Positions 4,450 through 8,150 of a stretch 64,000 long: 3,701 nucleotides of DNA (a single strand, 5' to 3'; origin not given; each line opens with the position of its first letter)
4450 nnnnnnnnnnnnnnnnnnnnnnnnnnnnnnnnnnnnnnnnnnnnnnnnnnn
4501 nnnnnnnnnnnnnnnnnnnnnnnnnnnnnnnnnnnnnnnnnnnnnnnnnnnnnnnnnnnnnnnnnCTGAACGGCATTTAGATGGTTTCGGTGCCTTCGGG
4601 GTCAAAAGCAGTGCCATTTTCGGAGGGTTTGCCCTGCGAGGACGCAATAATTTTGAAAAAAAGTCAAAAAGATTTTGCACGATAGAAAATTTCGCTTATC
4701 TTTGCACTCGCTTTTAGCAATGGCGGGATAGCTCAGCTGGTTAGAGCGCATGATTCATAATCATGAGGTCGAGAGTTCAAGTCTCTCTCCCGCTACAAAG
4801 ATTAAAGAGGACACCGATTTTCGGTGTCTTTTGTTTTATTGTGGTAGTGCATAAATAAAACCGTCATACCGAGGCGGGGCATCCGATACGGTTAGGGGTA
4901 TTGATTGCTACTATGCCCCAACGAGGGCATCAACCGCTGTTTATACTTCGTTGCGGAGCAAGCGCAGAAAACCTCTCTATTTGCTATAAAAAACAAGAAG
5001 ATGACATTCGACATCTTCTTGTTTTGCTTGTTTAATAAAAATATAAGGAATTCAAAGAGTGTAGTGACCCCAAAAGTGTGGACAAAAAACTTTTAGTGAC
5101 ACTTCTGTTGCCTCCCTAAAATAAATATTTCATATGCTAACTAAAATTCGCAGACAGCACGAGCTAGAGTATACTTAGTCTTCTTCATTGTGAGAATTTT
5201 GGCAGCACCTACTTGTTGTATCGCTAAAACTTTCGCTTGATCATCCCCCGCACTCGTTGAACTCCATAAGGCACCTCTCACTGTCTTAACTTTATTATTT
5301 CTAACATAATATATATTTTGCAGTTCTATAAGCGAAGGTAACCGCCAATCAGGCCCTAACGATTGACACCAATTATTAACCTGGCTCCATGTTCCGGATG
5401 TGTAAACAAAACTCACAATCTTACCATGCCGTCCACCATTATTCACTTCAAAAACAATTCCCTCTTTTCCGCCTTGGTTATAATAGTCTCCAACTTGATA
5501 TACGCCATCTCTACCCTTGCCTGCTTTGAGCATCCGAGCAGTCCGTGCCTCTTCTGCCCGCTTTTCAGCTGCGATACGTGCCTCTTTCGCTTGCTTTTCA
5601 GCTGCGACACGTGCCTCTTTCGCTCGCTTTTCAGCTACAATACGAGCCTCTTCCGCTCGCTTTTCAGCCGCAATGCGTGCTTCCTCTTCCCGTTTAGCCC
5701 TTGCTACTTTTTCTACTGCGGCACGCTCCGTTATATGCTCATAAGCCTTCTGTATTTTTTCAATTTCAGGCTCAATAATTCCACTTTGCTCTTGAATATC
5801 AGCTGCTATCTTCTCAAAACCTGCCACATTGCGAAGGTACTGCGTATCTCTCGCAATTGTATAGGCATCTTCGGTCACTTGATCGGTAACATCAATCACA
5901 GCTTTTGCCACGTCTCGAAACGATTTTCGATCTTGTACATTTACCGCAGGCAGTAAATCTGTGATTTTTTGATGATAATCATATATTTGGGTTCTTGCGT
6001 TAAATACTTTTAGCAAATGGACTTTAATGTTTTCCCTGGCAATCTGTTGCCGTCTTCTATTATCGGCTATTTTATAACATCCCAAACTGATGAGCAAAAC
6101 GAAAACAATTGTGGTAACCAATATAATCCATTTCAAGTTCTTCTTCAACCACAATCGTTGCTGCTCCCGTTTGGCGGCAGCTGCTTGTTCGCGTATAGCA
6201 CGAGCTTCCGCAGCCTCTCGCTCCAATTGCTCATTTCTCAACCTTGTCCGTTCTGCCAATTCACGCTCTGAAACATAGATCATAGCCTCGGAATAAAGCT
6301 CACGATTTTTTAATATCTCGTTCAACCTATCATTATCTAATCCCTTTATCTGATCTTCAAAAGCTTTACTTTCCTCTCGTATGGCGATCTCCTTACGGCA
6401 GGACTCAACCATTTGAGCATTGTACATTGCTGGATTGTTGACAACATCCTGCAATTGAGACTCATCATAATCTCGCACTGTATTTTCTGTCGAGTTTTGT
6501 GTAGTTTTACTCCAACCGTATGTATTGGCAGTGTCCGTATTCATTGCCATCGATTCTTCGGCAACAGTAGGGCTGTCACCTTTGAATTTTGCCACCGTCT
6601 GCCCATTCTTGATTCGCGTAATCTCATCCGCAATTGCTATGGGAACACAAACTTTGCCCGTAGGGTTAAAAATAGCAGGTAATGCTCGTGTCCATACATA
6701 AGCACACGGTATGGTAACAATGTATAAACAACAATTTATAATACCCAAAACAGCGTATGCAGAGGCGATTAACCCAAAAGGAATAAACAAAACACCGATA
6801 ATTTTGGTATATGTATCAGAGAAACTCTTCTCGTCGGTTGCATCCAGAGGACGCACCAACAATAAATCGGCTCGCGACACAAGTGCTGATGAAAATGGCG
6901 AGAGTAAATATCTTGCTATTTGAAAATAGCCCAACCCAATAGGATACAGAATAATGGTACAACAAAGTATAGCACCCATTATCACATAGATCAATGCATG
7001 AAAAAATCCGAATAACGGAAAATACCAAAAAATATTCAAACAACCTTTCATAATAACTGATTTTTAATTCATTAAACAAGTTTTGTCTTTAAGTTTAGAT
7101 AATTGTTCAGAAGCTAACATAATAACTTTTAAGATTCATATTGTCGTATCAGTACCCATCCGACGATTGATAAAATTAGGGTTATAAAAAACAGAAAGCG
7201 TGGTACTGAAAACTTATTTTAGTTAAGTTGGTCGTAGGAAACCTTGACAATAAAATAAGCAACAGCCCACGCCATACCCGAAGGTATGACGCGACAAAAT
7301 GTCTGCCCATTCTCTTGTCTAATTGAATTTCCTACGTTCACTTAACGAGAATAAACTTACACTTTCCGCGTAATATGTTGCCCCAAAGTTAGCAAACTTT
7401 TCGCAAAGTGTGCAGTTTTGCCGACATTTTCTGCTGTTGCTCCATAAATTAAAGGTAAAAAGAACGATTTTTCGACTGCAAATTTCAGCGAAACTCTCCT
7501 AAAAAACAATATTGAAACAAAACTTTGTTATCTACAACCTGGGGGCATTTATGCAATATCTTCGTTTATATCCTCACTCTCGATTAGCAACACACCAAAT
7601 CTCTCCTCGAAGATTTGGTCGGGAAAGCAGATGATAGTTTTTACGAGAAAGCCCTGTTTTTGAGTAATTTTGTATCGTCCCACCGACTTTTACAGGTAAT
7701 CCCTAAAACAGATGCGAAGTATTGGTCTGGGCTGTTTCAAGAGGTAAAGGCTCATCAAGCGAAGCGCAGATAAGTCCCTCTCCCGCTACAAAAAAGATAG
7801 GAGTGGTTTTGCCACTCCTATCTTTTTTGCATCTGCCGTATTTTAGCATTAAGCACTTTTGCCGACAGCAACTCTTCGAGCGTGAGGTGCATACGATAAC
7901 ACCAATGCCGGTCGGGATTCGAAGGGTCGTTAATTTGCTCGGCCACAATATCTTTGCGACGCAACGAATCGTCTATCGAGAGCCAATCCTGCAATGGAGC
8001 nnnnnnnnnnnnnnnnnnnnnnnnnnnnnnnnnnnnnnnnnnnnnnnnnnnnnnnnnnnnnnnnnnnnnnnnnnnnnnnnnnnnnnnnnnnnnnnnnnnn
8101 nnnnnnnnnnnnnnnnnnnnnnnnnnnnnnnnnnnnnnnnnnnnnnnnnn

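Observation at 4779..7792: Integrase-less 3-kb islet at tRNA-Met, bounded by a 21-bp att-like duplication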

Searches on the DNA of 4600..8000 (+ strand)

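Call 27: search_rna_families(source=window, start=4600, end=8000, threshold=evalue, max_evalue=5)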
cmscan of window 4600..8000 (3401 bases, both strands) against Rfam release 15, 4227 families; matches with E-value up to 5: 12.
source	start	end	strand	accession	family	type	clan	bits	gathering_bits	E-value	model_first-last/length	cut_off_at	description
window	4722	4795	+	RF00005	tRNA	Gene; tRNA;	CL00001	72.6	29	3.3e-15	1-71/71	no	tRNA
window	7790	7908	-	RF02432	SpF25_sRNA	Gene; sRNA;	-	31.5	48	0.019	1-102/102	no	Streptococcus sRNA SpF25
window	4722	4796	-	RF04354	Plastid-ycf2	Cis-reg;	-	28.2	65.7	0.006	1-75/75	no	Plastid-ycf2 5UTR RNA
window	7788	7858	-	RF02029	sraA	Gene; sRNA;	-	23.1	56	2.1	1-95/95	no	sraA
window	6109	6154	-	RF00204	snoR12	Gene; snRNA; snoRNA; CD-box;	-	19.9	39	3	1-83/83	no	Small nucleolar RNA R12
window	4976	5044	+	RF00834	mir-268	Gene; miRNA;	-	19.6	47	4.9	1-89/89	no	mir-268 microRNA precursor family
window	4988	5155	-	RF01819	RsaD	Gene; sRNA;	-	18.7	50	4.1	1-189/189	no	RNA Staph. aureus D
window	7777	7841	+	RF00906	MIR1120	Gene; miRNA;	-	18.6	86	4.1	1-87/87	no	MIR1120/MIR1122 microRNA precursor family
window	7791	7827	+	RF04161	mir-3688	Gene; miRNA;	-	18.4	84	4.3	1-88/88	no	mir-3688 microRNA precursor family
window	7784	7834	-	RF04148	MIR844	Gene; miRNA;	-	17.9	70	4.2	1-114/114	no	MIR844 microRNA precursor family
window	6844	6892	+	RF01737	flpD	Cis-reg;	-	16.8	40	4.3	1-47/47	no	flpD RNA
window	7790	7875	-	RF02897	S808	Gene; sRNA;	-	15.4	76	1.2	1-255/255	no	Staphylococcus sRNA 808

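Call 31: search_dna_similar(query=window:4797-7792:+, collection=phages, mode=distant)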
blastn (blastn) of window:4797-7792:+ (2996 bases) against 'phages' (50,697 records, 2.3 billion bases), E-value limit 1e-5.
No match.

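Call 32: search_dna_similar(query=window:4797-7792:+, collection=plasmids, mode=distant)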
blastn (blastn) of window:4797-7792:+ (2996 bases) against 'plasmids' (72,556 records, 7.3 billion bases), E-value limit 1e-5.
No match.

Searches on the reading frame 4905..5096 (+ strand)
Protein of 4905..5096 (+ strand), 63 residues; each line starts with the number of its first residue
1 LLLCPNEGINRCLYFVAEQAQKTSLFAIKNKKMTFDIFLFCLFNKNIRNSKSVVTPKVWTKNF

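Call 78: search_protein_families(library=pfam, proteins=[window:4905-5096:+], max_evalue=1)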
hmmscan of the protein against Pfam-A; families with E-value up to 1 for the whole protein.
window:4905-5096:+ (63 aa): 0 families

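Call 79: search_protein_families(library=phrogs, proteins=[window:4905-5096:+], max_evalue=0.01)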
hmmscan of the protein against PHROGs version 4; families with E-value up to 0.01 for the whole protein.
window:4905-5096:+ (63 aa): 0 families

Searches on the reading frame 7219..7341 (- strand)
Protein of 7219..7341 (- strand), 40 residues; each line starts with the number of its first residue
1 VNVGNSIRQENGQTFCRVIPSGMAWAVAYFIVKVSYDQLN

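Call 78: search_protein_families(library=pfam, proteins=[window:7219-7341:-], max_evalue=1)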
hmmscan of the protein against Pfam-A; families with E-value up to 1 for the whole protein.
window:7219-7341:- (40 aa): 1 family
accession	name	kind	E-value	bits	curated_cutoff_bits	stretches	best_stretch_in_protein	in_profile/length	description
PF08122.17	NDUF_B12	-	0.014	15.7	22.7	1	12-39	19-45/55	NADH-ubiquinone oxidoreductase B12 subunit family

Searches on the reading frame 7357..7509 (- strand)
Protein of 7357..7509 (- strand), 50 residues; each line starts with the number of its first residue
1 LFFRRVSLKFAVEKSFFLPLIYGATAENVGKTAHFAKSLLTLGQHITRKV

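Call 78: search_protein_families(library=pfam, proteins=[window:7357-7509:-], max_evalue=1)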
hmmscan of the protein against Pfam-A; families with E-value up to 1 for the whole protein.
window:7357-7509:- (50 aa): 1 family
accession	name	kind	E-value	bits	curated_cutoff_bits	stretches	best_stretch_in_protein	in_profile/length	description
PF18537.6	CODH_A_N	-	0.1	13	32.2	1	15-49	23-57/83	Carbon monoxide dehydrogenase subunit alpha N-terminal domain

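Call 79: search_protein_families(library=phrogs, proteins=[window:7357-7509:-], max_evalue=0.01)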
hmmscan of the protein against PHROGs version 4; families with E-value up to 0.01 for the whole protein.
window:7357-7509:- (50 aa): 0 families
